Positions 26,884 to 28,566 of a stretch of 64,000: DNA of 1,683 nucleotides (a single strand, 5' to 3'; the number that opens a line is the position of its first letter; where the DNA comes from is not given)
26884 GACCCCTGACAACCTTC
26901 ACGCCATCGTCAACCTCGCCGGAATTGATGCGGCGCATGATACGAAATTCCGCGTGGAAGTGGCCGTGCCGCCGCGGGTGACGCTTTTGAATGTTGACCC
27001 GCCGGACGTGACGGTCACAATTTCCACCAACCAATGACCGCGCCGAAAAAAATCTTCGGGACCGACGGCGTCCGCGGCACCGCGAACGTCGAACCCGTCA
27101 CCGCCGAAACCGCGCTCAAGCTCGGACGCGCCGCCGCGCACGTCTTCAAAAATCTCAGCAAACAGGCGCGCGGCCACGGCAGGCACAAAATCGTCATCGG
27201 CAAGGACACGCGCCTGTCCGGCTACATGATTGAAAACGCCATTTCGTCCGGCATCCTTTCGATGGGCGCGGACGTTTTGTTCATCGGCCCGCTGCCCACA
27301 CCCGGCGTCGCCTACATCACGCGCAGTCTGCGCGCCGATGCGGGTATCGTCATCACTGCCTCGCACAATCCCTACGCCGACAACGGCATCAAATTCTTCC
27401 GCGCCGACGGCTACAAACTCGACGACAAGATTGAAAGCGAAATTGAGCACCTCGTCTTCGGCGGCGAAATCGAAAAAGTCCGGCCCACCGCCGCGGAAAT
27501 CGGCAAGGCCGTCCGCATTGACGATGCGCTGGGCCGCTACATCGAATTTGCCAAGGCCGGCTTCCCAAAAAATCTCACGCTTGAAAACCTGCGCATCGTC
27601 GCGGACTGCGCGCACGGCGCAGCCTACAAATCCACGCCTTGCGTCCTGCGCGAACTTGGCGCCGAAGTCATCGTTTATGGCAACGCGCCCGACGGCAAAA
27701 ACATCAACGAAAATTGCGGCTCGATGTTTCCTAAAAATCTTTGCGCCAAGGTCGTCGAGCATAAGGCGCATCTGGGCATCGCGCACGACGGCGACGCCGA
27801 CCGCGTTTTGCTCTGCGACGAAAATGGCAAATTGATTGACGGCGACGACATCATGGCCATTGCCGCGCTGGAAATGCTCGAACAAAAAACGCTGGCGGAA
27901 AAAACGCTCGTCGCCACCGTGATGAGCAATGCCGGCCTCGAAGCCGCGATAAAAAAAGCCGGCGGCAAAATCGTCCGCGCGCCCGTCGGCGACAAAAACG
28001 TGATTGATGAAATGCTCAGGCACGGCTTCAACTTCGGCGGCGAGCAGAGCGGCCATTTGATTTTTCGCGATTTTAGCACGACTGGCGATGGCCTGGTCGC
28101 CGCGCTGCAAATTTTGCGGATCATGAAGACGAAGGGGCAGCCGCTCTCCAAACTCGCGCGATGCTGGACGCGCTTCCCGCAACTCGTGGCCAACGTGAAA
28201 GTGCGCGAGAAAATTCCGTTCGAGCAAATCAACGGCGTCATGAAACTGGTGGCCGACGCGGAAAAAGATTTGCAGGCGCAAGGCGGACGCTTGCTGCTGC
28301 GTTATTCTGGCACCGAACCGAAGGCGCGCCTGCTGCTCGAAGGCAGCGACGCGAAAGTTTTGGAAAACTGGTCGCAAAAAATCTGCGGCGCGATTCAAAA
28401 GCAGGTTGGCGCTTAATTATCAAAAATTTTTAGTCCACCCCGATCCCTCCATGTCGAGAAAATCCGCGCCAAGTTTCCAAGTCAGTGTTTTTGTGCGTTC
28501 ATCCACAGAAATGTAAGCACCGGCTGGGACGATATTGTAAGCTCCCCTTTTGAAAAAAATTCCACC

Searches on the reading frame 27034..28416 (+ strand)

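Call 26: search_protein_families(library=pfam, proteins=[window:27034-28416:+], max_evalue=0.001)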
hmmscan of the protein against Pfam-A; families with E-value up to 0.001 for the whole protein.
window:27034-28416:+ (460 aa): 4 families
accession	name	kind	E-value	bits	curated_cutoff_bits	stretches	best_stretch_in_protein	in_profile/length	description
PF02878.22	PGM_PMM_I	-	1.2e-44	151.8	22.5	1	6-142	2-132/138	Phosphoglucomutase/phosphomannomutase, alpha/beta/alpha domain I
PF02880.22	PGM_PMM_III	-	1.1e-38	132.4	20.7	1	269-381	1-115/115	Phosphoglucomutase/phosphomannomutase, alpha/beta/alpha domain III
PF02879.22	PGM_PMM_II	-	3.2e-15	57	29.3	1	169-265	3-103/103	Phosphoglucomutase/phosphomannomutase, alpha/beta/alpha domain II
PF00408.26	PGM_PMM_IV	-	6.6e-12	45.8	23.1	1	387-450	3-65/68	Phosphoglucomutase/phosphomannomutase, C-terminal domain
